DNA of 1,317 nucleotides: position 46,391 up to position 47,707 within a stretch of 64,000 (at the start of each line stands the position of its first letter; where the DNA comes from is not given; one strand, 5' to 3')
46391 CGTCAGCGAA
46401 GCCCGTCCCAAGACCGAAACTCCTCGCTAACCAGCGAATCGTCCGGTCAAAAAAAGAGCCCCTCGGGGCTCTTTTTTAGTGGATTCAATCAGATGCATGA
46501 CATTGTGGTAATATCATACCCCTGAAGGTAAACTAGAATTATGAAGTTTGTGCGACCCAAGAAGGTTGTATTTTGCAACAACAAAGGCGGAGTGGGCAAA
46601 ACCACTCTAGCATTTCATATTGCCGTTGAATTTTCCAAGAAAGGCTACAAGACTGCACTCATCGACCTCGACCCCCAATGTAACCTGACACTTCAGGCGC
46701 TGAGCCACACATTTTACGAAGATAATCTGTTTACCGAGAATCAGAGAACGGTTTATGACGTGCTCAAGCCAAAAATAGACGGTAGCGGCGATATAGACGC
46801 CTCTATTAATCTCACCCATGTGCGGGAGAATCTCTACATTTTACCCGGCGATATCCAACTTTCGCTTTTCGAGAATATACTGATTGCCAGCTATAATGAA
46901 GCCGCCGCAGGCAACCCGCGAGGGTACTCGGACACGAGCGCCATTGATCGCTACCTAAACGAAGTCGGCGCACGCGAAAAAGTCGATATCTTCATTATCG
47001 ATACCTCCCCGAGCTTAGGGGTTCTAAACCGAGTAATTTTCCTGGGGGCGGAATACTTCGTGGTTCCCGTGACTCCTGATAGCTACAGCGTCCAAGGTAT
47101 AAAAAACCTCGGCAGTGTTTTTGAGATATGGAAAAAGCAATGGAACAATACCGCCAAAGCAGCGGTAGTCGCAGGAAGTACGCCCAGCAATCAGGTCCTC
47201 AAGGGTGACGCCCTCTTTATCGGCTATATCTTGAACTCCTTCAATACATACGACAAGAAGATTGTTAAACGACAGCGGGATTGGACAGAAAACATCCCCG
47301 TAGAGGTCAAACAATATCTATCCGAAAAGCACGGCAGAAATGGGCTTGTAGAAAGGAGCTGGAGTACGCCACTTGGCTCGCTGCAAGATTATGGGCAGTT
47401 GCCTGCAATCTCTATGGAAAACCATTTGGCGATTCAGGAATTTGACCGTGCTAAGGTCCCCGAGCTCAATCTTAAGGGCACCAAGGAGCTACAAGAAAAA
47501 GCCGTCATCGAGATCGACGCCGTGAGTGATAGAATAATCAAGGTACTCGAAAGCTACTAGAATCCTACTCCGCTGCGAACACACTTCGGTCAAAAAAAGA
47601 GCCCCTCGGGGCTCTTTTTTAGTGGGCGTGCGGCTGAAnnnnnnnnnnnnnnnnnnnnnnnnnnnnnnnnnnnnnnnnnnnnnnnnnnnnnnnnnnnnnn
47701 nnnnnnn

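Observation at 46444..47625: Low-GC orphan ParA-like ATPase flanked by two identical 39-bp terminator copies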

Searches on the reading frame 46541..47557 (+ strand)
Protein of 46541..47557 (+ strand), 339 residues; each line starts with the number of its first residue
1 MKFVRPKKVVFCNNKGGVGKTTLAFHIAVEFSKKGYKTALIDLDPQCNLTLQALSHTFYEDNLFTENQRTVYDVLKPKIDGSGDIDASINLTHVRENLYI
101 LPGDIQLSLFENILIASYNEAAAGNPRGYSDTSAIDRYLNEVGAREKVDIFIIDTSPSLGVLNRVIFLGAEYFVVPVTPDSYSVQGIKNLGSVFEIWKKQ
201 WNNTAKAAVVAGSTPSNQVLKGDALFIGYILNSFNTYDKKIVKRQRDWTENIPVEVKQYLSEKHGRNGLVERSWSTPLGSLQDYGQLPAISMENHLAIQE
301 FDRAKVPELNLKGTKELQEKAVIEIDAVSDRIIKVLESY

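Call 5: search_protein_families(library=pfam, proteins=[window:46541-47557:+], max_evalue=0.01)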
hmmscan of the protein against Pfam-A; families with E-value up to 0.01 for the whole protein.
window:46541-47557:+ (339 aa): 6 families
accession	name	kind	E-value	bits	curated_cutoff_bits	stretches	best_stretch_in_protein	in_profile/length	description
PF13614.12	AAA_31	-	2e-32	113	27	1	7-203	2-173/177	AAA domain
PF01656.29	CbiA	-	1e-15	58.2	25.4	1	9-237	1-86/125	CobQ/CobB/MinD/ParA nucleotide binding domain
PF09140.17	MipZ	-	1.6e-09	37.9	20.7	1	8-46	2-40/262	ATPase MipZ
PF02374.21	ArsA_ATPase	-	2.1e-08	34.2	24.3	1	8-157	2-134/305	Anion-transporting ATPase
PF10609.15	ParA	-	2.5e-08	34.1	27.1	1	8-44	5-41/246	NUBPL iron-transfer P-loop NTPase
PF20720.3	nSTAND3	-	0.0011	19.1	27.2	1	6-42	16-52/155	Novel STAND NTPase 3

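Call 6: search_protein_families(library=ncbifam, proteins=[window:46541-47557:+], max_evalue=0.01)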
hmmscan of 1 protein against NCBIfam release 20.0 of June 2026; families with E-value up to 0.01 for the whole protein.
window:46541-47557:+ (339 aa): 20 families
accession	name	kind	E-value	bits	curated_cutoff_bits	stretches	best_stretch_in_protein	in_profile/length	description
NF041546.1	ParA_partition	equivalog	7.5e-20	71.3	180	2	9-48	2-41/203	ParA family partition ATPase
TIGR03453.1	partition_RepA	equivalog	6e-16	58.3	348.45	1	11-185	109-272/387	plasmid partitioning protein RepA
NF041283.1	PrgP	equivalog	8.4e-11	41.7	400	1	8-189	4-165/297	ParA superfamily DNA segregation protein PrgP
NF010443.0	PRK13869.1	subfamily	9.3e-11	41.1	446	1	9-184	124-288/405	plasmid-partitioning protein RepA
TIGR03371.1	cellulose_yhjQ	equivalog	1.3e-08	34.7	157.85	1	9-52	4-47/246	cellulose biosynthesis protein BcsQ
NF041136.1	MrpORP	equivalog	2.1e-08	33.8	450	1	7-44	6-43/365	iron-sulfur cluster carrier protein MrpORP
TIGR00345.1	GET3_arsA_TRC40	subfamily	5.2e-08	32.8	135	1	13-158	3-136/299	TRC40/GET3/ArsA family transport-energizing ATPase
NF047398.1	AAA_KGGVGR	domain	1.1e-07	32.4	90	1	6-188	2-183/190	KGGVGR-motif variant AAA ATPase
TIGR04291.1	arsen_driv_ArsA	equivalog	4e-07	29.1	650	1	7-50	320-363/565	arsenical pump-driving ATPase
NF008079.0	PRK10818.1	equivalog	1.1e-06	28.2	508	1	9-103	5-88/270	septum site-determining protein MinD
NF010259.0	PRK13705.1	equivalog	1.9e-06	27.1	725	1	6-182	106-269/388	plasmid-partitioning protein SopA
TIGR01968.1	minD_bact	equivalog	2.8e-06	26.9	212.9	1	9-102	4-86/261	septum site-determining protein MinD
TIGR01007.1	eps_fam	subfamily_domain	6.8e-06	25.8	108.05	1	7-101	18-99/204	polysaccharide biosynthesis tyrosine autokinase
NF053621.1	ATPseBagBMYCTU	equivalog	1.6e-05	24.1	521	1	7-50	12-55/371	ATPase BagB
TIGR01969.1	minD_arch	subfamily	5.5e-05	22.5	201.75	1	9-107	3-87/251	cell division ATPase MinD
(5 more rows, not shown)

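Call 8: search_protein_families(library=padloc, proteins=[window:46541-47557:+], max_evalue=0.01)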
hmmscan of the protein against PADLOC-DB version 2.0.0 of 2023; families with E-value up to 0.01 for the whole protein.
window:46541-47557:+ (339 aa): 2 families
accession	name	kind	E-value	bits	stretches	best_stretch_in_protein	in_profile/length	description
PDLC04559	PDC-M28B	-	9.1e-05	19.7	1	5-44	127-166/438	-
PDLC05079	PDC-S73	-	0.00017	18.5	1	7-42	191-226/752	-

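Call 9: search_protein_families(library=phrogs, proteins=[window:46541-47557:+], max_evalue=0.01)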
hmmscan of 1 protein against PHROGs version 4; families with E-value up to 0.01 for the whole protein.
window:46541-47557:+ (339 aa): 1 family
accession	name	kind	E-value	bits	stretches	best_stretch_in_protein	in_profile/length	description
phrog_164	-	DNA, RNA and nucleotide metabolism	4.9e-39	135.7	1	6-222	224-390/500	ParA-like partition protein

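Call 12: find_homologous_proteins(query=window:46541-47557:+)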
Query window:46541-47557:+ (339 aa): 5852 proteins with E <= 0.001 among 8000 candidates; the best 120 are listed.
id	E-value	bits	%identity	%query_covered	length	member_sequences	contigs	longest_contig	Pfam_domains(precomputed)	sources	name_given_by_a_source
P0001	2.3e-223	758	100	100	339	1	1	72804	PF10609.16,PF01656.30,PF13614.13,PF09140.18,PF02374.22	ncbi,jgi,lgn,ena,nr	ncbi:MAG TPA: AAA family ATPase [Candidatus Saccharimonadia bacterium]|nr:AAA family ATPase [Candida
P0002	3.9e-176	603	76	100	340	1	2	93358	PF10609.16,PF01656.30,PF13614.13,PF09140.18,PF02374.22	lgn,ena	-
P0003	7.4e-176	602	77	100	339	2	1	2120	PF10609.16,PF01656.30,PF13614.13,PF09140.18,PF02374.22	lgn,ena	-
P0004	2.0e-175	601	75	100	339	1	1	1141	PF10609.16,PF01656.30,PF13614.13,PF09140.18,PF02374.22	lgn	-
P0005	2.4e-175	600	76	100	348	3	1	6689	PF10609.16,PF01656.30,PF13614.13,PF09140.18,PF02374.22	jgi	jgi:cellulose biosynthesis protein BcsQ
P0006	3.8e-175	600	75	100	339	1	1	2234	PF10609.16,PF01656.30,PF13614.13,PF09140.18,PF02374.22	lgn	-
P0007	5.0e-175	599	77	100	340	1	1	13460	PF10609.16,PF01656.30,PF13614.13,PF09140.18,PF02374.22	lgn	-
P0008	3.3e-174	597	74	100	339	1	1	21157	PF10609.16,PF01656.30,PF13614.13,PF09140.18,PF02374.22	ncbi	-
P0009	9.8e-174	595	76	100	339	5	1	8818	PF10609.16,PF01656.30,PF13614.13,PF09140.18,PF02374.22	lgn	-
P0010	1.0e-173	595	75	100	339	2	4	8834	PF10609.16,PF01656.30,PF13614.13,PF09140.18,PF02374.22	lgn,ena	-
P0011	1.8e-173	594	75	100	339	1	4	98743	PF10609.16,PF01656.30,PF13614.13,PF09140.18,PF02374.22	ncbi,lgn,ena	-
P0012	2.9e-173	594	76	100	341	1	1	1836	PF10609.16,PF01656.30,PF13614.13,PF09140.18,PF02374.22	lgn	-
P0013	3.7e-173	593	75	100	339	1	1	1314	PF10609.16,PF01656.30,PF13614.13,PF09140.18,PF02374.22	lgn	-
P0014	4.5e-173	593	76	100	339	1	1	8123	PF10609.16,PF01656.30,PF13614.13,PF09140.18,PF02374.22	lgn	-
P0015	6.4e-173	592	75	100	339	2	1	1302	PF10609.16,PF01656.30,PF13614.13,PF09140.18,PF02374.22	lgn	-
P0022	8.5e-171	585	77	100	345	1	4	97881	PF10609.16,PF01656.30,PF13614.13,PF09140.18,PF02374.22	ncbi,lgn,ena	-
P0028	1.9e-169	581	74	100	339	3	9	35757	PF10609.16,PF01656.30,PF13614.13,PF09140.18,PF02374.22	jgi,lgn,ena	jgi:cellulose biosynthesis protein BcsQ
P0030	3.4e-169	580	74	100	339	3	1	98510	PF10609.16,PF01656.30,PF13614.13,PF09140.18,PF02374.22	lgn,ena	-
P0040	3.4e-167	574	73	100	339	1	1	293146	PF10609.16,PF01656.30,PF13614.13,PF09140.18,PF02374.22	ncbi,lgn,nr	ncbi:MAG TPA: AAA family ATPase [Candidatus Saccharimonadales bacterium]|nr:AAA family ATPase [Candi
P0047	1.5e-165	568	73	100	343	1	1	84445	PF10609.16,PF01656.30,PF13614.13,PF09140.18,PF02374.22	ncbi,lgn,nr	ncbi:MAG TPA: AAA family ATPase [Candidatus Udaeobacter sp.]|nr:AAA family ATPase [Candidatus Udaeob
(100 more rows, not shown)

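Call 14: find_encoding_contigs(protein=P0040, flank=5000, max_places=3)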
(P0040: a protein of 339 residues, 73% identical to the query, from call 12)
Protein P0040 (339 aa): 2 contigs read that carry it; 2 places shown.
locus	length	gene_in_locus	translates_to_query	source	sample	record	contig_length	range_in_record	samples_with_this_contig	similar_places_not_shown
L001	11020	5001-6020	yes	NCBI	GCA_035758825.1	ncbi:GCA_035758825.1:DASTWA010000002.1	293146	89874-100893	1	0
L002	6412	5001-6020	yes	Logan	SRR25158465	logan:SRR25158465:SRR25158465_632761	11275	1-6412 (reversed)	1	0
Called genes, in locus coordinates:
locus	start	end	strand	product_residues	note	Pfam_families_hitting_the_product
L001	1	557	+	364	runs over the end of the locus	PF02449:Glyco_hydro_42 (faint)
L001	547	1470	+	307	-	PF00150:Cellulase (weak), PF02449:Glyco_hydro_42 (faint), PF00331:Glyco_hydro_10 (weak)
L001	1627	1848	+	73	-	-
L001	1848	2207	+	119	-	-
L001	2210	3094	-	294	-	-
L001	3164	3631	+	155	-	PF01668:SmpB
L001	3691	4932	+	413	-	PF13439:Glyco_transf_4, PF20706:GT4-conflict (faint), PF00534:Glycos_transf_1, PF13692:Glyco_trans_1_4, PF13524:Glyco_trans_1_2 (weak), PF26337:Gtf3_C (weak)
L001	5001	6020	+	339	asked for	PF01656:CbiA, PF02374:ArsA_ATPase, PF09140:MipZ, PF10609:ParA (weak), PF13614:AAA_31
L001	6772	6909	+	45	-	-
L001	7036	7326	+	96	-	-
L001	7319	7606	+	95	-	-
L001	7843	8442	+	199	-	PF03575:Peptidase_S51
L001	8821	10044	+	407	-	PF12671:Amidase_6, PF05257:CHAP (weak)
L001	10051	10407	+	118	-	-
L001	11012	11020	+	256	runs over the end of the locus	PF00702:Hydrolase, PF13419:HAD_2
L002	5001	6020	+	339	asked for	PF01656:CbiA, PF02374:ArsA_ATPase, PF09140:MipZ, PF10609:ParA (weak), PF13614:AAA_31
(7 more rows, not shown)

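Call 15: find_encoding_contigs(protein=P0002, flank=5000, max_places=3)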
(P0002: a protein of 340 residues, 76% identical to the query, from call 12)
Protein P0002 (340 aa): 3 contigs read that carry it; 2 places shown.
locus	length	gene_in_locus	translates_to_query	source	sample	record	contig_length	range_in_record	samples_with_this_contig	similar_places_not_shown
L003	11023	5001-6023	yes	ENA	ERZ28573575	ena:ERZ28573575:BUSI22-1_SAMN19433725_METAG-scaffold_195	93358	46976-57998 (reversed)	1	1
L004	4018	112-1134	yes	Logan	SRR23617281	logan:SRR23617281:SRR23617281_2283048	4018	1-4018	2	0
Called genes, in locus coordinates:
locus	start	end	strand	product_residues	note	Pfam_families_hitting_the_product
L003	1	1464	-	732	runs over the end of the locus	PF17854:FtsK_alpha, PF01580:FtsK_SpoIIIE, PF09397:FtsK_gamma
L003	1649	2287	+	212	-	PF08220:HTH_DeoR (weak)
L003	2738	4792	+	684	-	PF01471:PG_binding_1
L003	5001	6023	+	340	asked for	PF01656:CbiA, PF02374:ArsA_ATPase, PF09140:MipZ, PF10609:ParA (weak), PF13614:AAA_31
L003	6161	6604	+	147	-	-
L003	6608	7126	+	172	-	PF13274:SocA_Panacea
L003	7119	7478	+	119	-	-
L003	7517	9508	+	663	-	PF04932:Wzy_C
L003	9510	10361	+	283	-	PF01531:Glyco_transf_11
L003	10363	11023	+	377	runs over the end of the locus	PF00070:Pyr_redox (faint), PF00890:FAD_binding_2 (weak), PF01266:DAO (weak), PF01593:Amino_oxidase, PF12831:FAD_oxidored (weak), PF13450:NAD_binding_8, PF03275:GLF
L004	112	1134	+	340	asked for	PF01656:CbiA, PF02374:ArsA_ATPase, PF09140:MipZ, PF10609:ParA (weak), PF13614:AAA_31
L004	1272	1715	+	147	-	-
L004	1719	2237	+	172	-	PF13274:SocA_Panacea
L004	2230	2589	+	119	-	-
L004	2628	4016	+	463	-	?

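Call 16: find_encoding_contigs(protein=P0047, flank=5000, max_places=3)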
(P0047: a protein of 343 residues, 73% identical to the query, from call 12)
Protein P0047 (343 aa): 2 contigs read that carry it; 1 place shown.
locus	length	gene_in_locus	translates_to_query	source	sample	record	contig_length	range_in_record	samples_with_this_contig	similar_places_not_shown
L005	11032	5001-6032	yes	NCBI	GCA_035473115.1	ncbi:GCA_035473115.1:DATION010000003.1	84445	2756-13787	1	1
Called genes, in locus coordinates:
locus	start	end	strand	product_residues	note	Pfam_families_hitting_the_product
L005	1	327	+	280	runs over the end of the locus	PF01261:AP_endonuc_2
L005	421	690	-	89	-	PF01809:YidD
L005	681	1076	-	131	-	PF00825:Ribonuclease_P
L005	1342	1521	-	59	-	PF00468:Ribosomal_L34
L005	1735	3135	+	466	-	PF11638:DnaA_N, PF00308:Bac_DnaA, PF01695:IstB_IS21, PF00004:AAA, PF08299:Bac_DnaA_C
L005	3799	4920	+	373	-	PF00712:DNA_pol3_beta, PF02767:DNA_pol3_beta_2, PF02768:DNA_pol3_beta_3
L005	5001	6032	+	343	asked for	PF01656:CbiA, PF02374:ArsA_ATPase (weak), PF09140:MipZ, PF10609:ParA (faint), PF13614:AAA_31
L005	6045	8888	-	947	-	PF00912:Transgly, PF00905:Transpeptidase, PF19077:Big_13 (faint), PF17957:Big_7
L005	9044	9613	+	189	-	-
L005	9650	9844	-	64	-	-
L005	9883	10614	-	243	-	PF00160:Pro_isomerase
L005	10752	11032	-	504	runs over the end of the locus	PF13541:ChlI, PF00493:MCM (faint), PF00158:Sigma54_activat (faint), PF01078:Mg_chelatase, PF07728:AAA_5 (weak), PF13335:Mg_chelatase_C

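Call 27: find_encoding_contigs(protein=P0001, flank=3000, max_places=10)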
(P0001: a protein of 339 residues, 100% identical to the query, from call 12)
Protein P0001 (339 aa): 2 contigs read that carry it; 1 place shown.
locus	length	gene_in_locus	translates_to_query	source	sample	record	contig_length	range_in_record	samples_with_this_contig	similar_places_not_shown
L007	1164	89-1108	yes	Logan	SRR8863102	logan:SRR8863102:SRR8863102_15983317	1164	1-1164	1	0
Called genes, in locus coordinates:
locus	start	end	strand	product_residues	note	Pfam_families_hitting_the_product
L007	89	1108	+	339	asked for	PF01656:CbiA, PF02374:ArsA_ATPase, PF09140:MipZ, PF10609:ParA (weak), PF13614:AAA_31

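Call 29: find_related_loci(query=A1, collection=genome_contigs, flank=3000)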
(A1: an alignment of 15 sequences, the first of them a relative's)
Query A1 (339 aa) in genome_contigs; peptide patterns used: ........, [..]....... (x = any residue, [..] = any of these).
600 stretches matched a pattern (row limit reached: there are more); 569 encode a relative of the query (tblastn E <= 1e-3); the best 80 are kept; 80 distinct loci.
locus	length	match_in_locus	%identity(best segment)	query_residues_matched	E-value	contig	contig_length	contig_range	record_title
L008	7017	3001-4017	74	1-339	2e-179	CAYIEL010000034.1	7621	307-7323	MAG TPA_asm: uncultured Candidatus Saccharibacteria bacterium isolate ERP119705_co18_447 genome assembly, contig: NODE_1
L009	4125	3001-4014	57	1-339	5e-122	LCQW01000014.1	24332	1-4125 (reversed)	MAG: Candidatus Kaiserbacteria bacterium GW2011_GWA2_52_12 UY67_C0014, whole genome shotgun sequence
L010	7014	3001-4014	55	1-339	6e-120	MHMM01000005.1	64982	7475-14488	MAG: Candidatus Nealsonbacteria bacterium RIFOXYB1_FULL_40_15 rifoxyb1_full_scaffold_165, whole genome shotgun sequence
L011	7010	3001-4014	54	1-339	2e-119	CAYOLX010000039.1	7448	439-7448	MAG TPA_asm: uncultured Candidatus Saccharibacteria bacterium isolate SRP098346_co1_129 genome assembly, contig: NODE_13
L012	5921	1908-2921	54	1-339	2e-119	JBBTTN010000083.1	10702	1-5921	MAG: Patescibacteria group bacterium isolate H52-bin079 H52_bin079_000000000083, whole genome shotgun sequence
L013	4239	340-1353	52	1-339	3e-119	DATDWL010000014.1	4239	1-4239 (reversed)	MAG TPA_asm: Candidatus Peribacterales bacterium isolate SMAG_U8109 k141_1717369, whole genome shotgun sequence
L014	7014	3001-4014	53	1-339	7e-115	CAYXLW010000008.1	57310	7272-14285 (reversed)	MAG TPA_asm: uncultured Candidatus Peribacteria bacterium isolate binchicken_co340_16 genome assembly, contig: NODE_270_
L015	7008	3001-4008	52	1-339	1e-113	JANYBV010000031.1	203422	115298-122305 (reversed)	MAG: Alphaproteobacteria bacterium isolate 336R_metabinner_1_sub 336R_k141_1622920, whole genome shotgun sequence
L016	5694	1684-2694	52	1-339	8e-111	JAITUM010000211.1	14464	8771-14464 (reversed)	MAG: Candidatus Fibrimonadaceae bacterium isolate Spi319_bin2 k119_698169, whole genome shotgun sequence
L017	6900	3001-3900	44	1-303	9e-74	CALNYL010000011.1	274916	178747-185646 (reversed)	MAG: uncultured bacterium isolate HOU_bin.0025 genome assembly, contig: contig_12968, whole genome shotgun sequence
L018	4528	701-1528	33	7-293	1e-47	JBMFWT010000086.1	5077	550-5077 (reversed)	MAG: Acidiphilium sp. isolate KM4364-25 NODE_86_length_5077_cov_3.468400, whole genome shotgun sequence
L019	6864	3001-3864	33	7-298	9e-47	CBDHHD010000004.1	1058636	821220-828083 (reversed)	MAG: Chitinophagaceae bacterium isolate b92b3b98-15be-44ec-bfaf-43f3cd975000 genome assembly, contig: contig_4, whole ge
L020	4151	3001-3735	36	7-253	9e-46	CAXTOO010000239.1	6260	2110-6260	MAG TPA_asm: uncultured Fimbriimonas sp. isolate public_SRR11456914_metawrap_bin.7 genome assembly, contig: public_SRR11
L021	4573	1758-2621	32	7-293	4e-46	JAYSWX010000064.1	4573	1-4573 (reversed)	MAG: Phyllobacterium sp. isolate GFS_13021 GFS_13021_63, whole genome shotgun sequence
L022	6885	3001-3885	34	7-293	6e-46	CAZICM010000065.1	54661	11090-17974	MAG TPA_asm: uncultured Polyangiaceae bacterium isolate binchicken_co16_258 genome assembly, contig: NODE_977_length_546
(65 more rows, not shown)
